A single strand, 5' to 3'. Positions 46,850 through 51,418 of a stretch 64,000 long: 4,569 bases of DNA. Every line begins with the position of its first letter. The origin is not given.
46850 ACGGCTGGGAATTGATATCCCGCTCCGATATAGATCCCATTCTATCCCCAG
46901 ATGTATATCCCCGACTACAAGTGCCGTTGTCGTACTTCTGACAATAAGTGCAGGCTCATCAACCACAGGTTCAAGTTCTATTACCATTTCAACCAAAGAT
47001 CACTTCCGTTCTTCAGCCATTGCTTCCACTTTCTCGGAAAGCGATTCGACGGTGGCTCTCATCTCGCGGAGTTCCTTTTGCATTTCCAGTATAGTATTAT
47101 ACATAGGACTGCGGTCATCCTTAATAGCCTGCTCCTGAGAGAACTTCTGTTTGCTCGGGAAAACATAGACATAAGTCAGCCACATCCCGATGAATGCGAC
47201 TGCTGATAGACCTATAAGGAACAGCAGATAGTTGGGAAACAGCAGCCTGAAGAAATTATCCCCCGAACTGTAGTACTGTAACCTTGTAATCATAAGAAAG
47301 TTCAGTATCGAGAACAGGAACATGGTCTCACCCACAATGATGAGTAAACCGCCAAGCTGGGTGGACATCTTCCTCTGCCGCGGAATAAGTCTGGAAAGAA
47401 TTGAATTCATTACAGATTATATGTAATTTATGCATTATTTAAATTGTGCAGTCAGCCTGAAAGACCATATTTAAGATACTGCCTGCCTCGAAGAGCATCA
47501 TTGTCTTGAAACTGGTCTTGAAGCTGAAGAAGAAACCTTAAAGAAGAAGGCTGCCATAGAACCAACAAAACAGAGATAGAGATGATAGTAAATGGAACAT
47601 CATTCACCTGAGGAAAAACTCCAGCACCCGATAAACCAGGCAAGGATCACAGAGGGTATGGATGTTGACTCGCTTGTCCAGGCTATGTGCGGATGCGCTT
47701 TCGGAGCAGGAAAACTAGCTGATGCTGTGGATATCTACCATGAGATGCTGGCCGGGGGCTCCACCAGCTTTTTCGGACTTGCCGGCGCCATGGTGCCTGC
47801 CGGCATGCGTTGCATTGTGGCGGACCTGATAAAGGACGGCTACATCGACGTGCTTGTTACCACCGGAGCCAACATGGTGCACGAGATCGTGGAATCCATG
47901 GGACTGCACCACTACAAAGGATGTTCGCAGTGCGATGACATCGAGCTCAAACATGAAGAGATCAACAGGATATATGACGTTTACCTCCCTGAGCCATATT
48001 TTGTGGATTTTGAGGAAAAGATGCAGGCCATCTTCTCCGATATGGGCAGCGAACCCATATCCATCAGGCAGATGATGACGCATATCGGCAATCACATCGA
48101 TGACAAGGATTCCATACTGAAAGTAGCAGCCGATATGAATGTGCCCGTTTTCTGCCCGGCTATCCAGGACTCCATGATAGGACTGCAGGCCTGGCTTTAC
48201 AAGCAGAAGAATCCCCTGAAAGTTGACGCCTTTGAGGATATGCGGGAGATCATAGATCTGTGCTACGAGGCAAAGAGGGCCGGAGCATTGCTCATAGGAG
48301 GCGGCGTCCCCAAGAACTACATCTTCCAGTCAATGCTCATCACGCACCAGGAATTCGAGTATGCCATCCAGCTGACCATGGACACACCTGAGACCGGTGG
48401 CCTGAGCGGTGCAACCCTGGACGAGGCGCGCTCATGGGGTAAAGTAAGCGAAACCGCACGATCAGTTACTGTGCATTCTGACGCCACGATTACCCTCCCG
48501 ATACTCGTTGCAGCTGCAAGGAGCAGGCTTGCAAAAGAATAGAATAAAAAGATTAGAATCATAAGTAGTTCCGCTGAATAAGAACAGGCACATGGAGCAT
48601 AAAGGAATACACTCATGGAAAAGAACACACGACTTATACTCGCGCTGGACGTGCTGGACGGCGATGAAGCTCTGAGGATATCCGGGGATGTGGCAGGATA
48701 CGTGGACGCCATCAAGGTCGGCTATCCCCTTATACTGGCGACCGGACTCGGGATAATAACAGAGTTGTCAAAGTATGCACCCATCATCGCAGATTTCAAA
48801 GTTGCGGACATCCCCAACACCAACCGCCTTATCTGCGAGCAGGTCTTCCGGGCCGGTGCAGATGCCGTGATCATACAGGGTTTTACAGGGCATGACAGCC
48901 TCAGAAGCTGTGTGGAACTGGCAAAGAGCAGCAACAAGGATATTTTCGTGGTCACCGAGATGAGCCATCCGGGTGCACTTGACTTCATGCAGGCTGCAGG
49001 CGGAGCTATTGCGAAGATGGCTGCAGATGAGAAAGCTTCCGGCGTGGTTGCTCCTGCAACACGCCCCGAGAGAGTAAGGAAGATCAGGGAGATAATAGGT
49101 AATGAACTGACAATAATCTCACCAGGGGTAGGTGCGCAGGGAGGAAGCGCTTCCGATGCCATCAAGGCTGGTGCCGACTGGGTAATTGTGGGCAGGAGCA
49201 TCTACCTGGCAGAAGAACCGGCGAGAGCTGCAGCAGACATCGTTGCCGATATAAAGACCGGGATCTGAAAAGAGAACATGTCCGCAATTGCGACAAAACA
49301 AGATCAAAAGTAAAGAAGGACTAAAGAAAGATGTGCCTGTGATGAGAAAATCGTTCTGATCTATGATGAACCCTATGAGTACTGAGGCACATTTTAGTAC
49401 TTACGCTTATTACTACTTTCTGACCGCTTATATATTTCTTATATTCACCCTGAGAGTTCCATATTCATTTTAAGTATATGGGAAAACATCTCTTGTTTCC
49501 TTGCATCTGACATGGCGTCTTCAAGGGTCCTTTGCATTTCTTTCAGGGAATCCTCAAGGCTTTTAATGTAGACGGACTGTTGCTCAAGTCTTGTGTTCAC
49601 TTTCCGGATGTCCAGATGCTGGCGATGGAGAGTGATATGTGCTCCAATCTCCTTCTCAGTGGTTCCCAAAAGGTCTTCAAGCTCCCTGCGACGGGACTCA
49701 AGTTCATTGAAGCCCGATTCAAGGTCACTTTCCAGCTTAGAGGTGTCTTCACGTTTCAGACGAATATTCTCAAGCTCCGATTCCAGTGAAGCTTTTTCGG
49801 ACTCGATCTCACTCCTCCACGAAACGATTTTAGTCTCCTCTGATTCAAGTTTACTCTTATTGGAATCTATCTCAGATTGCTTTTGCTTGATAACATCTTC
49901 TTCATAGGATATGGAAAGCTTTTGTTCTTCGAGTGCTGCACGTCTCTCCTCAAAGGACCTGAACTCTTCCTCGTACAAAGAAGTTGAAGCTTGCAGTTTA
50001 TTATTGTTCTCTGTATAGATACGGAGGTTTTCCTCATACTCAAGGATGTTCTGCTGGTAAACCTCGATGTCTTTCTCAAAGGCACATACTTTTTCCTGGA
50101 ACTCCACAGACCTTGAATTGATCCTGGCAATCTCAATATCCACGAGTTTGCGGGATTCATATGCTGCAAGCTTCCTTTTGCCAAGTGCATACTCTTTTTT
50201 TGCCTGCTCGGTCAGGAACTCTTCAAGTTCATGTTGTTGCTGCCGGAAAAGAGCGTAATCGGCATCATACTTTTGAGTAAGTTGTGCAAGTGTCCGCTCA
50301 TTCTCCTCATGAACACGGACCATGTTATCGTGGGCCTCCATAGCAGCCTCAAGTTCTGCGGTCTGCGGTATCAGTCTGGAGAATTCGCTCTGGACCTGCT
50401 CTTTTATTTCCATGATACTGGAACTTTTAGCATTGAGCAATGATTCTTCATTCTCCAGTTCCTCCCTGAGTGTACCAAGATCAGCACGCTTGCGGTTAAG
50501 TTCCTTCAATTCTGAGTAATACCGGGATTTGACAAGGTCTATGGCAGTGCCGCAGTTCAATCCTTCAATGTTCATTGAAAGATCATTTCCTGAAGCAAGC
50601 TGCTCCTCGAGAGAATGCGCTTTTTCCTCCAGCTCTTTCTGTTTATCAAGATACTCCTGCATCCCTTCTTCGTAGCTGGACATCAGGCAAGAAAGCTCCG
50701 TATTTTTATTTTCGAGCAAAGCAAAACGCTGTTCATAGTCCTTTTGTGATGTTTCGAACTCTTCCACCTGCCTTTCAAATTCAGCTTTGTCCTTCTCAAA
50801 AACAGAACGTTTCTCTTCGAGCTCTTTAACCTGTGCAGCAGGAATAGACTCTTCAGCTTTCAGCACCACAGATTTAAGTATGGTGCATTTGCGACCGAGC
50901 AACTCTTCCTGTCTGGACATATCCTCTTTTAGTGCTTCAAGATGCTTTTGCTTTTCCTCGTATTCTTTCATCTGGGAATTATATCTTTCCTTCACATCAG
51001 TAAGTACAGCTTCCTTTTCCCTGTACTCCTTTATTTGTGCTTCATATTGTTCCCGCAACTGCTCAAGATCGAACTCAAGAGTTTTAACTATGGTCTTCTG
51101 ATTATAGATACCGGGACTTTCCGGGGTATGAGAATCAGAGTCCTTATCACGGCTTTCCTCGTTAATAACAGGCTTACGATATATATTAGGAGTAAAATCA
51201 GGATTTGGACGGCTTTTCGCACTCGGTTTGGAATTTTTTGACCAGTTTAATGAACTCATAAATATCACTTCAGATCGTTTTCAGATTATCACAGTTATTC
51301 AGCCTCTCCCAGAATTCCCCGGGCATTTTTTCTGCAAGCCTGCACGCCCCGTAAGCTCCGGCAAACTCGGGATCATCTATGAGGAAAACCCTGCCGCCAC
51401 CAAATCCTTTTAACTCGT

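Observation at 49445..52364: Translationally coupled actin-fold ATPase plus ~600-aa coiled-coil protein: candidate uncharacterised archaeal filament or positioning module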

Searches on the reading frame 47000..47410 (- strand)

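Call 63: search_protein_families(library=pfam, proteins=[window:47000-47410:-], max_evalue=0.1)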
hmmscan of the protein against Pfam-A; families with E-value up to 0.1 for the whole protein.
window:47000-47410:- (136 aa): 5 families
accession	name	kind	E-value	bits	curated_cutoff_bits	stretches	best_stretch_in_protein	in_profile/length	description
PF07226.16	DUF1422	-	0.0058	17.1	23.2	1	12-68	51-107/114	Protein of unknown function (DUF1422)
PF19111.5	DUF5798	-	0.008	16.8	27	1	94-134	11-51/89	Family of unknown function (DUF5798)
PF16331.10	TolA_bind_tri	-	0.0086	16.6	30.1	1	102-133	22-53/76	TolA binding protein trimerisation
PF08700.17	VPS51_Exo84_N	-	0.074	13.6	24.2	0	105-133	58-86/87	Vps51/EXO84/COG1 N-terminal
PF00335.26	Tetraspanin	-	0.085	12.9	32.1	0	16-93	43-111/225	Tetraspanin family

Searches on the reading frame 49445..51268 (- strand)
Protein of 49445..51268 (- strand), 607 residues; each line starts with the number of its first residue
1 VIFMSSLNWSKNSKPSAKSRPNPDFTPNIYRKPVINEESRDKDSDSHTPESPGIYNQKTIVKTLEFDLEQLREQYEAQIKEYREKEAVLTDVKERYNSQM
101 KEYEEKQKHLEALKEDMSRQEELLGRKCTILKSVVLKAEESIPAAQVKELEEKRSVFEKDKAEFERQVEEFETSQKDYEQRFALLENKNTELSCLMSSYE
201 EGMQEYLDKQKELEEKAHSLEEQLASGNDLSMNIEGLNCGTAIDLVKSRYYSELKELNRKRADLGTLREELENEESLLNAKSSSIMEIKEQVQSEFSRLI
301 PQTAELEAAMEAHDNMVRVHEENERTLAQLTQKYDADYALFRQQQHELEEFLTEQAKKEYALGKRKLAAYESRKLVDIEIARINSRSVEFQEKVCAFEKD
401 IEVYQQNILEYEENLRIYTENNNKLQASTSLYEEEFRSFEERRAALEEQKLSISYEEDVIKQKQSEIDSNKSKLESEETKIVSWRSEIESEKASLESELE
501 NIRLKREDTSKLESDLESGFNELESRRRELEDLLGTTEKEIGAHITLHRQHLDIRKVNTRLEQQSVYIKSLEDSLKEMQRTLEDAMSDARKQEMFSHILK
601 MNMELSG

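Call 3: search_protein_families(library=pfam, proteins=[window:49445-51268:-], max_evalue=0.1)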
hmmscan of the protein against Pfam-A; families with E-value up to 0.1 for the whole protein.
window:49445-51268:- (607 aa): 0 families

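Call 4: search_protein_families(library=ncbifam, proteins=[window:49445-51268:-], max_evalue=0.1)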
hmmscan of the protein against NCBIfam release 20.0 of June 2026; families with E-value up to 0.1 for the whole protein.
window:49445-51268:- (607 aa): 8 families
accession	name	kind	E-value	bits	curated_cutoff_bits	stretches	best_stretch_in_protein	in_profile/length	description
TIGR02168.1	SMC_prok_B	equivalog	1.6e-08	32.8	567.35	2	317-589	234-510/1181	chromosome segregation protein SMC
NF045487.1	ASRP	equivalog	3.6e-08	32.5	300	2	64-414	133-475/593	archaea-specific SMC-related protein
TIGR02169.1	SMC_prok_A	equivalog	3.3e-06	25.1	729.4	3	255-507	245-501/1165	chromosome segregation protein SMC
NF038350.1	taxis_HmpF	equivalog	4.7e-05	21.9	200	0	255-385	155-292/553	pilus motility taxis protein HmpF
NF002572.0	PRK02224.1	equivalog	0.00021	19.7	1087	1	67-331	210-432/888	DNA double-strand break repair ATPase Rad50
NF045780.1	TrlF_fam_ATP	equivalog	0.00097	17.9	350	1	27-361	390-714/944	TrlF family AAA-like ATPase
TIGR04523.1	Mplasa_alph_rch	subfamily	0.01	13.8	270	1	268-593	351-661/745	helix-rich protein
NF041751.2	sbcc_Staph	equivalog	0.037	12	920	1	56-525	346-796/1007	exonuclease subunit SbcC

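Call 9: find_homologous_proteins(query=window:49445-51268:-)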
Query window:49445-51268:- (607 aa): 7 proteins with E <= 0.001 among 8000 candidates.
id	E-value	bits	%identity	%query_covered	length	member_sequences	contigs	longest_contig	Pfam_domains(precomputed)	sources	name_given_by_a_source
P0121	0.0e+0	1244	100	100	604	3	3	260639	-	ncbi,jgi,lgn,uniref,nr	ncbi:hypothetical protein [Methanolobus sp.]|uniref:hypothetical protein n=1 Tax=Methanolobus sp. Ta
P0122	0.0e+0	1044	85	99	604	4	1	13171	-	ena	-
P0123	3.3e-272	922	76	99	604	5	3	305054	-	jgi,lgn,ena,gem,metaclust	metaclust:\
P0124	2.6e-160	553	52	99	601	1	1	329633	-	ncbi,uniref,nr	ncbi:hypothetical protein [Methanolobus halotolerans]|uniref:Uncharacterized protein n=1 Tax=Methano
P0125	9.2e-90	320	43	53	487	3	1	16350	-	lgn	-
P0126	3.1e-87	312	42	57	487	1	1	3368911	-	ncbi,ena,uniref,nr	ncbi:hypothetical protein [uncultured Methanolobus sp.]|uniref:hypothetical protein n=1 Tax=uncultur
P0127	1.1e-67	247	33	99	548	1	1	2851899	-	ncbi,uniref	ncbi:hypothetical protein [Methanolobus sp. WCC4]|uniref:hypothetical protein n=1 Tax=Methanolobus s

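Call 57: predict_structure(alignment_id=A4)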
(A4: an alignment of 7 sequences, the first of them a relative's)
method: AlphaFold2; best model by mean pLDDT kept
length: 604 residues; sequences in the alignment: 7
mean_pLDDT: 75.4   pTM: 0.23
mean pLDDT of the five models: 75.4, 70.9, 70.1, 69.2, 68.7
residues with pLDDT >= 90: 20; 70-90: 431; 50-70: 80; < 50: 73
segments of 3 or more residues with pLDDT < 50: 1-11, 13-26, 28-48, 50-54, 226-232, 379-390
pLDDT, mean of each block of 10 residues (from residue 1): 37 42 43 37 37 50 72 82 86 87 86 82 76 68 76 88 89 87 86 85 88 79 54 56 75 81 82 78 77 75 81 86 87 88 87 82 69 54 45 55 73 80 79 84 83 82 85 86 87 89 89 89 90 85 87 88 86 79 63 67 60
secondary structure, 60 per line:
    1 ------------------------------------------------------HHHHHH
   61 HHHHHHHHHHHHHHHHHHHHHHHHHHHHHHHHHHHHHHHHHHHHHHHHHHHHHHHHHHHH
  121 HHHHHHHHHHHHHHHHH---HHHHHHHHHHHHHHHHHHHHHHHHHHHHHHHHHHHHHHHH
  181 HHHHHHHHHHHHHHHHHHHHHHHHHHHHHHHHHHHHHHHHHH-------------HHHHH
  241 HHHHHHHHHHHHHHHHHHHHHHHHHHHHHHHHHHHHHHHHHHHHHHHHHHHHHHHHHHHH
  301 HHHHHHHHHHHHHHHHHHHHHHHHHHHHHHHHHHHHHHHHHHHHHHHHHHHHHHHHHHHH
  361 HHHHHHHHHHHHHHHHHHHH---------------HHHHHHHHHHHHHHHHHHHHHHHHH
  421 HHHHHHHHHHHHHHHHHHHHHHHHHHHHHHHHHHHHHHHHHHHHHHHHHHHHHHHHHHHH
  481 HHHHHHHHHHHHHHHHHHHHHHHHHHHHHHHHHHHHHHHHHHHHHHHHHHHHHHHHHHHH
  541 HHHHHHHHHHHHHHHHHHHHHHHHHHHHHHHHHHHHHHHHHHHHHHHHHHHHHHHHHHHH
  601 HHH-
elements in order: H55-137 H141-222 H236-380 H396-603

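Call 60: find_encoding_contigs(protein=P0127, flank=6000, max_places=1)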
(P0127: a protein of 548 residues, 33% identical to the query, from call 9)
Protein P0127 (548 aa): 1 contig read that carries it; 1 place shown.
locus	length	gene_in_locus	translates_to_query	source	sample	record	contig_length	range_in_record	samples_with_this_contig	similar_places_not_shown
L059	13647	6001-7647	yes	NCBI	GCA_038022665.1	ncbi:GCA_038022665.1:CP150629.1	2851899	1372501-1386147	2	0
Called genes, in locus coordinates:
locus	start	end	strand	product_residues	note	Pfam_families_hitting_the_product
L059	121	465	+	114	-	PF00037:Fer4 (weak), PF13237:Fer4_10, PF12838:Fer4_7, PF13187:Fer4_9, PF25160:LdpA_Fe-S-bd (weak), PF12797:Fer4_2 (weak), PF00037:Fer4, PF12837:Fer4_6 (weak), +6 more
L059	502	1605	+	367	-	PF05235:CHAD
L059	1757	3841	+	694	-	PF13089:PP_kinase_N, PF02503:PP_kinase, PF17941:PP_kinase_C_1, PF13091:PLDc_2, PF13090:PP_kinase_C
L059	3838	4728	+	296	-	PF02541:Ppx-GppA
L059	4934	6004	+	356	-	PF06723:MreB_Mbl, PF00022:Actin (faint)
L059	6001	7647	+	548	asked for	-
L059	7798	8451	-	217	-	PF00215:OMPdecase, PF01884:PcrB (faint)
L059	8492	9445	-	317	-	PF01916:DS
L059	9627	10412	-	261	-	PF25213:HVO_A0261_N, PF08350:FilR1_middle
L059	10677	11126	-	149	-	PF19851:DUF6326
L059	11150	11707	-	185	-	PF14329:DUF4386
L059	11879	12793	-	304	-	PF19459:DUF5996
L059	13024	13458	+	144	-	PF07366:SnoaL, PF12680:SnoaL_2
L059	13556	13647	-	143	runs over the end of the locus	PF19851:DUF6326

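Call 61: find_encoding_contigs(protein=P0126, flank=6000, max_places=1)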
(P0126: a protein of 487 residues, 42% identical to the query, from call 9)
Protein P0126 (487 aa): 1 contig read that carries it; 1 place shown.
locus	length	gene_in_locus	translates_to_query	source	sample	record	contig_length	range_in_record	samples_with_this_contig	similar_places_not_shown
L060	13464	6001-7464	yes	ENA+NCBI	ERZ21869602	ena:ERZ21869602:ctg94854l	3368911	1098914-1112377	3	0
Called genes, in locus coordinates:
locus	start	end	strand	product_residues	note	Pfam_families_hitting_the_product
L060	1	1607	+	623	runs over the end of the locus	PF05235:CHAD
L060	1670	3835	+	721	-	PF13089:PP_kinase_N, PF02503:PP_kinase, PF17941:PP_kinase_C_1, PF13091:PLDc_2, PF13090:PP_kinase_C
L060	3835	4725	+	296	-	PF02541:Ppx-GppA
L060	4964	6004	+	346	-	PF06723:MreB_Mbl, PF25229:Salactin (weak), PF00022:Actin (faint), PF14450:FtsA (faint)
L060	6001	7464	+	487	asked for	-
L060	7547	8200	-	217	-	PF00215:OMPdecase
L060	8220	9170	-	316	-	PF01916:DS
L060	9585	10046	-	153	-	PF13358:DDE_3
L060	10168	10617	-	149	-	PF13551:HTH_29, PF13565:HTH_32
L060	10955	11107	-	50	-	PF10000:ACT_3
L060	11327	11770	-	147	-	PF13358:DDE_3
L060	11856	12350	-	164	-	PF13384:HTH_23, PF13551:HTH_29, PF13565:HTH_32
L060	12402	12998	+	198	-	PF02525:Flavodoxin_2, PF03358:FMN_red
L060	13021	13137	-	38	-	-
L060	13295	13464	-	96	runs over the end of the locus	-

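Call 70: search_protein_families(library=padloc, proteins=[window:49445-51259:-], max_evalue=0.01)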
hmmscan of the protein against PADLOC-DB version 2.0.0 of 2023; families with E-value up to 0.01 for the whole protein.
window:49445-51259:- (604 aa): 3 families
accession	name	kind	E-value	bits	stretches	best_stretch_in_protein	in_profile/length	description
PDLC00580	JetC3|JetC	-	3.8e-06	23.4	2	202-411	253-459/1068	DUF3584 domain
PDLC00551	JetC2|JetC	-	7.6e-05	18.7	1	64-410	763-1107/1365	DUF3584 domain; MukB-like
PDLC00553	JetC2|JetC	-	0.0003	16.8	1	300-586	747-1034/1361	DUF3584 domain; MukB-like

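Call 80: search_protein_representatives(alignment_id=A4)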
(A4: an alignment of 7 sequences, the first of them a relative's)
Query: 7 sequences, 605 profile positions. Proteins with E-value up to 0.001 (for the whole library): 54; up to 1e-10: 10; up to 1e-30: 7. The best 54 are listed.
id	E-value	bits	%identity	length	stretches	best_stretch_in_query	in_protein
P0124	1.5e-274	928.7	-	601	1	1-604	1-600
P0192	4.6e-191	652.9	-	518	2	1-358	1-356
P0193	1.8e-137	475.9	-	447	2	1-321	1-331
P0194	9.6e-129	447.1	-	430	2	1-321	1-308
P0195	1.9e-115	403.2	-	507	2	1-347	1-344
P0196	1.3e-96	340.9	-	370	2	1-320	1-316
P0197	5.7e-34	134.1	-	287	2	458-603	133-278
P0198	1.6e-30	122.7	-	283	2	416-604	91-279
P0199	9.1e-20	87.2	-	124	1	495-603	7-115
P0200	2.6e-12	62.6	-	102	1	511-603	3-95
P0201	9.2e-10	54.1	-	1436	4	261-534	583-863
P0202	5.6e-09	51.5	-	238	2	128-223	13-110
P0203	8.8e-09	50.9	-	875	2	144-351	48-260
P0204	3.3e-08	49.0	-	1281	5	425-529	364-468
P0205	4.9e-08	48.4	-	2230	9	393-508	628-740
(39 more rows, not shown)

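Call 82: find_encoding_contigs(protein=P0197, flank=6000, max_places=2)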
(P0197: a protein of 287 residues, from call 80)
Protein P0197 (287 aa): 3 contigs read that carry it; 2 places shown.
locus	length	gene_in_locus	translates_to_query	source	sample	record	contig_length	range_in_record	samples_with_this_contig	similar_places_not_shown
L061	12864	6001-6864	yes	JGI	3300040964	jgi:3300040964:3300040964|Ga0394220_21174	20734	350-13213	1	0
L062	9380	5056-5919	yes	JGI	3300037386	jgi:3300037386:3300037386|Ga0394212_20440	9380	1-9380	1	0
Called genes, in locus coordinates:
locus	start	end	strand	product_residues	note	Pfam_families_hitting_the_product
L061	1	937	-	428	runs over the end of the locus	?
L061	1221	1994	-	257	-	PF00254:FKBP_C, PF22199:FKBP26_IF, PF18046:FKBP26_C (weak)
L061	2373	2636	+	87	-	-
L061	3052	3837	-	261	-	PF25213:HVO_A0261_N (weak), PF08350:FilR1_middle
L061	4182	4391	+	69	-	-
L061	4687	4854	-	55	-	-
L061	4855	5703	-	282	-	PF00672:HAMP (weak)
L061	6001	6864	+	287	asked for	-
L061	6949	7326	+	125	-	-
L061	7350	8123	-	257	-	PF24038:DUF7347 (weak), PF01022:HTH_5 (weak)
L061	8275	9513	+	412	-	PF17767:NAPRTase_N, PF04095:NAPRTase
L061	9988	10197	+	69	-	PF01938:TRAM, PF21579:PabTrmU54_TRAM_dom (weak)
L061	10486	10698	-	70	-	PF01176:eIF-1a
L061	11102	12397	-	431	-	PF04851:ResIII, PF00270:DEAD, PF00271:Helicase_C, PF25399:DeaD_dimer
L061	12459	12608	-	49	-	-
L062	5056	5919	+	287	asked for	-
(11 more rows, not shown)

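Call 83: find_encoding_contigs(protein=P0198, flank=6000, max_places=2)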
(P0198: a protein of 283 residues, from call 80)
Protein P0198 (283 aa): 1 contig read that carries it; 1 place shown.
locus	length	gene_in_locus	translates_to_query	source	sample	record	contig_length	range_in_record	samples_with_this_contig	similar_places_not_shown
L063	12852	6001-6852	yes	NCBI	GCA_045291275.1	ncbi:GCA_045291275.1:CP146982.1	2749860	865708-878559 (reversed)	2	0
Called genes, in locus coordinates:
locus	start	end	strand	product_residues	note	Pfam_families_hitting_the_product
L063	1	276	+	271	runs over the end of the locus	-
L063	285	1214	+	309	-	PF24318:DUF7490 (weak)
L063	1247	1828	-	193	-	PF02545:Maf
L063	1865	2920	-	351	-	PF24400:DUF7544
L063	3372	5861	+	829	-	PF01136:Peptidase_U32, PF12392:DUF3656, PF01136:Peptidase_U32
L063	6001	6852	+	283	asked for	-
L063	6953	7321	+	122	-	-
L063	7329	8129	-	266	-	-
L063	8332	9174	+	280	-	PF07796:DUF1638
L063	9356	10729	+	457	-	PF01554:MatE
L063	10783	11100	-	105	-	PF04248:NTP_transf_9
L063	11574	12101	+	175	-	-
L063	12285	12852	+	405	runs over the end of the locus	PF17767:NAPRTase_N, PF04095:NAPRTase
